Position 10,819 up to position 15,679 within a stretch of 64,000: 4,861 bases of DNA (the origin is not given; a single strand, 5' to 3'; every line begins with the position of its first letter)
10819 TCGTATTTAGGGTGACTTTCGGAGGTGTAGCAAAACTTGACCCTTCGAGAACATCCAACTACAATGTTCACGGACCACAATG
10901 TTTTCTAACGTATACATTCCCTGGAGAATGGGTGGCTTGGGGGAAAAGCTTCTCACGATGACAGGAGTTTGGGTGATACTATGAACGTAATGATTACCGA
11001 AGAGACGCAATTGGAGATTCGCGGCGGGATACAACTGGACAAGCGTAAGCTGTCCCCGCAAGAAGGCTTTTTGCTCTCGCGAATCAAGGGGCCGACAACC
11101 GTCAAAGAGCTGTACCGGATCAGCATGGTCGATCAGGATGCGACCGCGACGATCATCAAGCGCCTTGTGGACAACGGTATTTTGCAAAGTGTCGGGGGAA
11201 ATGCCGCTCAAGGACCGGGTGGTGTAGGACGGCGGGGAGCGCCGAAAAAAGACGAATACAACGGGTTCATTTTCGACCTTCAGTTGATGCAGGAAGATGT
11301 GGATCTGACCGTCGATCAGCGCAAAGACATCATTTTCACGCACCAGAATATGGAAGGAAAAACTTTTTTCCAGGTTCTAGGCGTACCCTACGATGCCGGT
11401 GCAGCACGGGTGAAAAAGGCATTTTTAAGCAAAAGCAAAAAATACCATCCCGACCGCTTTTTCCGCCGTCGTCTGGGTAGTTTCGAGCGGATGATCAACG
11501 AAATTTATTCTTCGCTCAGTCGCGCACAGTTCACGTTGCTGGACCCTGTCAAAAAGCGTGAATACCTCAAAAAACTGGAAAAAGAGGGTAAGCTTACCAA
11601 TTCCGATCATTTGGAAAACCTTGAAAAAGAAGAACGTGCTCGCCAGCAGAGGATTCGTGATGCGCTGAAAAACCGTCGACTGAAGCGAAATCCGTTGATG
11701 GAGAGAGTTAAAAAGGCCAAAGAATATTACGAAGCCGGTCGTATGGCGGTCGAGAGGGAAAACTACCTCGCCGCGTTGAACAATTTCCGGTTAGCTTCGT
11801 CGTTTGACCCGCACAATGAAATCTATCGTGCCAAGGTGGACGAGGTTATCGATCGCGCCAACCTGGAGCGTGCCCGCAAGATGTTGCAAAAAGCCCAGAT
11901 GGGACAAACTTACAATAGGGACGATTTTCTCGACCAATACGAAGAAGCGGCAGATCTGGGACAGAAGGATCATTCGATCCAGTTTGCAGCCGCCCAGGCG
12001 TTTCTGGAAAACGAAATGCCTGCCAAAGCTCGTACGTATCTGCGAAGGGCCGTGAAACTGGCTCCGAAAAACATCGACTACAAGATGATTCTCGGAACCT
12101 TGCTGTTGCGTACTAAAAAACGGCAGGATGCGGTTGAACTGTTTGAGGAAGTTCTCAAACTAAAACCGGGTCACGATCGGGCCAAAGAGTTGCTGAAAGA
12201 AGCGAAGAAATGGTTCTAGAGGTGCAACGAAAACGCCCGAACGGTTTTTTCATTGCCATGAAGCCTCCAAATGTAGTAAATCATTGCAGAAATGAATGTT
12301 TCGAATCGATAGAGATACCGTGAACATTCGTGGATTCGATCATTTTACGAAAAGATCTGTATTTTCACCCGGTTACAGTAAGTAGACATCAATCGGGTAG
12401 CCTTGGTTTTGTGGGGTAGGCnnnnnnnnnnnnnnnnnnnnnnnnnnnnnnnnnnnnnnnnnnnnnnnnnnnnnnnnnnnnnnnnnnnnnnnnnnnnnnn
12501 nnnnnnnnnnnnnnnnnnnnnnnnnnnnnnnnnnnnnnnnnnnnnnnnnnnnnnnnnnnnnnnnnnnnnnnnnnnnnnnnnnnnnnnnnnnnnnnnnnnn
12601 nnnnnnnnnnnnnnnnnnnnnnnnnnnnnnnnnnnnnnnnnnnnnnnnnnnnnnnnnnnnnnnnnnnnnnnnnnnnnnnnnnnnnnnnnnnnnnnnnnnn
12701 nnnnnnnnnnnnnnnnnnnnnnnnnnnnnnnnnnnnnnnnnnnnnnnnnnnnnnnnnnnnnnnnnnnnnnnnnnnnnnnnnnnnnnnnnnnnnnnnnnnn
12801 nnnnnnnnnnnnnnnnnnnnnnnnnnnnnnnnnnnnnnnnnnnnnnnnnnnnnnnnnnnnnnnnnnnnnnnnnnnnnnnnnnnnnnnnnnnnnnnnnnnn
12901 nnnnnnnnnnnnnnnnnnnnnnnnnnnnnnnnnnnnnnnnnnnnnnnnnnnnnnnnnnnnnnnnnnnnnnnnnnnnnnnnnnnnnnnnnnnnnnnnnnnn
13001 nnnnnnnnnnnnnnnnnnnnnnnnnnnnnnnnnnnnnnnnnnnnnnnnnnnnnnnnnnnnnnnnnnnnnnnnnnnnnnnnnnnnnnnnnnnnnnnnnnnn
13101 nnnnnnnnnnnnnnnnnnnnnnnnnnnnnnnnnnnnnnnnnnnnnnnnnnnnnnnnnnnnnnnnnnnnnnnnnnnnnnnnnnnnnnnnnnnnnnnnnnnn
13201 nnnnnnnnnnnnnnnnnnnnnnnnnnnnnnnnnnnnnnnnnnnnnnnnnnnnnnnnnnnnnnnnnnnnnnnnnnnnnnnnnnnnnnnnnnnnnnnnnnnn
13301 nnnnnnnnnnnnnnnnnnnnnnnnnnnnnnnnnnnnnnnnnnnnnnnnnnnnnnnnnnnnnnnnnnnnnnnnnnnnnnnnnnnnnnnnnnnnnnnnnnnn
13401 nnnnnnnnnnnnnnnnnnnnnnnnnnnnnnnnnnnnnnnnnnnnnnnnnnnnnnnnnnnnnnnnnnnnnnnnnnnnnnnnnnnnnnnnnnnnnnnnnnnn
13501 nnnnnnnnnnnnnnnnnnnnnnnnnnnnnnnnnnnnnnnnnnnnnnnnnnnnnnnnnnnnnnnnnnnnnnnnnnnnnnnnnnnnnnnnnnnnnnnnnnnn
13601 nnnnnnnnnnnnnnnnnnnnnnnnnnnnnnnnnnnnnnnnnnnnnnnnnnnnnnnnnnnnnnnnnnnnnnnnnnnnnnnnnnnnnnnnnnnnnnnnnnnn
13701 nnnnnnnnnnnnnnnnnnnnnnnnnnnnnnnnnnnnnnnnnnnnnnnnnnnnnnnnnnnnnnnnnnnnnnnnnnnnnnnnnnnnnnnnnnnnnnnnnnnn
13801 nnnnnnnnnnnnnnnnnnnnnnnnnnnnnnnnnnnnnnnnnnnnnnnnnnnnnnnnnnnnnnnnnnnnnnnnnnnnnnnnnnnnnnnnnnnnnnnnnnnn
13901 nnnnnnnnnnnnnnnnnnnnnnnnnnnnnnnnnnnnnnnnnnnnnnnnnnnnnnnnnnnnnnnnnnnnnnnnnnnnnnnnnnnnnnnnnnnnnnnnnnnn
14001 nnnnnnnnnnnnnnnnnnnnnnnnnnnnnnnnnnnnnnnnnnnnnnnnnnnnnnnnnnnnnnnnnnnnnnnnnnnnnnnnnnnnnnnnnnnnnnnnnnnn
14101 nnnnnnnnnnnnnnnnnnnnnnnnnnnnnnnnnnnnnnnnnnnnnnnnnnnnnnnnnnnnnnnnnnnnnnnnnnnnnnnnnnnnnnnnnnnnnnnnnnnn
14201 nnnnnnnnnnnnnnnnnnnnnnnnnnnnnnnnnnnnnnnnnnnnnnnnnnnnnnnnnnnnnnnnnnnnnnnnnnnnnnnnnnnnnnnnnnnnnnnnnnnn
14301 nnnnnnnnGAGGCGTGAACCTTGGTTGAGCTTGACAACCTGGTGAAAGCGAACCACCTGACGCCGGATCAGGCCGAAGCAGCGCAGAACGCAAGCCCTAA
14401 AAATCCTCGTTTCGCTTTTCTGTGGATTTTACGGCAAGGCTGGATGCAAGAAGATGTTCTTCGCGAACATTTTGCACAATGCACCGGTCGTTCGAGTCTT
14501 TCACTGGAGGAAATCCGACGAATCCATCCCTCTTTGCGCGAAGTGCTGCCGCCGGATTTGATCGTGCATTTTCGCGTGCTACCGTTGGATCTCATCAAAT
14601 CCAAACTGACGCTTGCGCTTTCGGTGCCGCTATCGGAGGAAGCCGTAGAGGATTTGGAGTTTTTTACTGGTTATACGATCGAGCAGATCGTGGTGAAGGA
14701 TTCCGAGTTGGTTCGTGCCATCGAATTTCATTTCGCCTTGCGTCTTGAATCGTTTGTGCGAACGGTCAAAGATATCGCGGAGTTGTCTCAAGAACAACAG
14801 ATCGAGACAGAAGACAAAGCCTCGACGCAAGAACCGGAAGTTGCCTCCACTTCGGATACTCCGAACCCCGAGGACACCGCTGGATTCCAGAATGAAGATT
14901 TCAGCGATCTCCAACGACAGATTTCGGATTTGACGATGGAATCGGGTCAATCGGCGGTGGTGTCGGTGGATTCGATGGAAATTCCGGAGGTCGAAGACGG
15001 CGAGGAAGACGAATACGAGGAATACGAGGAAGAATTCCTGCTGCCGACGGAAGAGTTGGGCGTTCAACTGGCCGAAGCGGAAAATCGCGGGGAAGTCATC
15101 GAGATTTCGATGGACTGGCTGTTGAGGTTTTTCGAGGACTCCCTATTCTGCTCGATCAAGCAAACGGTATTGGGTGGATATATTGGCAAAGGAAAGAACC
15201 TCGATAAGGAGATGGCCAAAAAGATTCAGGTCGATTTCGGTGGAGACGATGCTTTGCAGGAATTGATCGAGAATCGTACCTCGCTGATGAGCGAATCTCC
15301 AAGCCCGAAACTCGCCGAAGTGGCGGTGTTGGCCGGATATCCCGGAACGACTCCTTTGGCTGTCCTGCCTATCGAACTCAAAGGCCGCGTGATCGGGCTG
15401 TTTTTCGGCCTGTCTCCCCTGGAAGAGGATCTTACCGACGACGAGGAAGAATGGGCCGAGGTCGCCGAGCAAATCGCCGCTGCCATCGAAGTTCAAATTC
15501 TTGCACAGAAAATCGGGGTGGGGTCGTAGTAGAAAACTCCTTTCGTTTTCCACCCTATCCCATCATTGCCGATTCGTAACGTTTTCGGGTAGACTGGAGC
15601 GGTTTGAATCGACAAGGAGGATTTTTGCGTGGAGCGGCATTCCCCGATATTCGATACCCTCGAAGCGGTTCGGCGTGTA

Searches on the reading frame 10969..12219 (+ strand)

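Call 10: search_protein_families(library=pfam, proteins=[window:10969-12219:+], max_evalue=0.01)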
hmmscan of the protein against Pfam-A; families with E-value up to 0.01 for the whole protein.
window:10969-12219:+ (416 aa): 12 families
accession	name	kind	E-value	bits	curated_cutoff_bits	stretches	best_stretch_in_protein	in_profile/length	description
PF00226.36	DnaJ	-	7.6e-09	36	27.8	1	133-199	2-62/63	DnaJ domain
PF07719.23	TPR_2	-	6.7e-08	32.5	27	2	338-368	4-34/34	Tetratricopeptide repeat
PF13428.12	TPR_14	-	3.5e-07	30.7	23.5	1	337-376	3-42/44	Tetratricopeptide repeat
PF13432.12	TPR_16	-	3.6e-07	30.9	32.7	1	339-401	1-63/65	Tetratricopeptide repeat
PF13181.12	TPR_8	-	3.9e-06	27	25.7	0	337-368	3-34/34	Tetratricopeptide repeat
PF14559.12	TPR_19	-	5.1e-06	27.2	25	0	323-375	13-65/68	Tetratricopeptide repeat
PF23914.1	TPR_CcmH_CycH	-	1.9e-05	25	42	1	323-404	72-156/158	Cytochrome c-type biogenesis protein H TPR domain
PF12895.13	ANAPC3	-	0.00045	20.9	27.2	1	330-394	18-81/82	Anaphase-promoting complex, cyclosome, subunit 3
PF01047.28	MarR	-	0.00093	19.5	24.6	1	40-73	15-48/59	MarR family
PF00515.34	TPR_1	-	0.00094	19.3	27.8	0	375-401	7-33/34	Tetratricopeptide repeat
PF25062.1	ARM_TT21_N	-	0.0021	18.2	40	1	332-398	97-165/222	Tetratricopeptide repeat protein 21 N-terminal ARM repeat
PF13371.12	TPR_9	-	0.0062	17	35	0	250-306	29-72/73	Tetratricopeptide repeat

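Call 12: search_protein_families(library=padloc, proteins=[window:10969-12219:+], max_evalue=0.01)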
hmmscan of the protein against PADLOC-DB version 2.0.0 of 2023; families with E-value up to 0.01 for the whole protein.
window:10969-12219:+ (416 aa): 1 family
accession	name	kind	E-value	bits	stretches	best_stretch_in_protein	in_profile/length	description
PDLC01044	Csa3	-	0.00053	17.9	1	5-74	112-180/194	Type I-A associated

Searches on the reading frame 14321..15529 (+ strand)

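Call 10: search_protein_families(library=pfam, proteins=[window:14321-15529:+], max_evalue=0.01)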
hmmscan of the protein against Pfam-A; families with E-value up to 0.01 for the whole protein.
window:14321-15529:+ (402 aa): 2 families
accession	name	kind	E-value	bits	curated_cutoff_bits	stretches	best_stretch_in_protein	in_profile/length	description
PF05157.20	MshEN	-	9.9e-12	45.1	23.1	1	66-141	11-87/90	MshEN domain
PF13185.12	GAF_2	-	0.0084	16.8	28.6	0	311-390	56-136/136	GAF domain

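Call 12: search_protein_families(library=padloc, proteins=[window:14321-15529:+], max_evalue=0.01)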
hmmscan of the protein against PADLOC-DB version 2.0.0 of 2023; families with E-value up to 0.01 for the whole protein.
window:14321-15529:+ (402 aa): 0 families
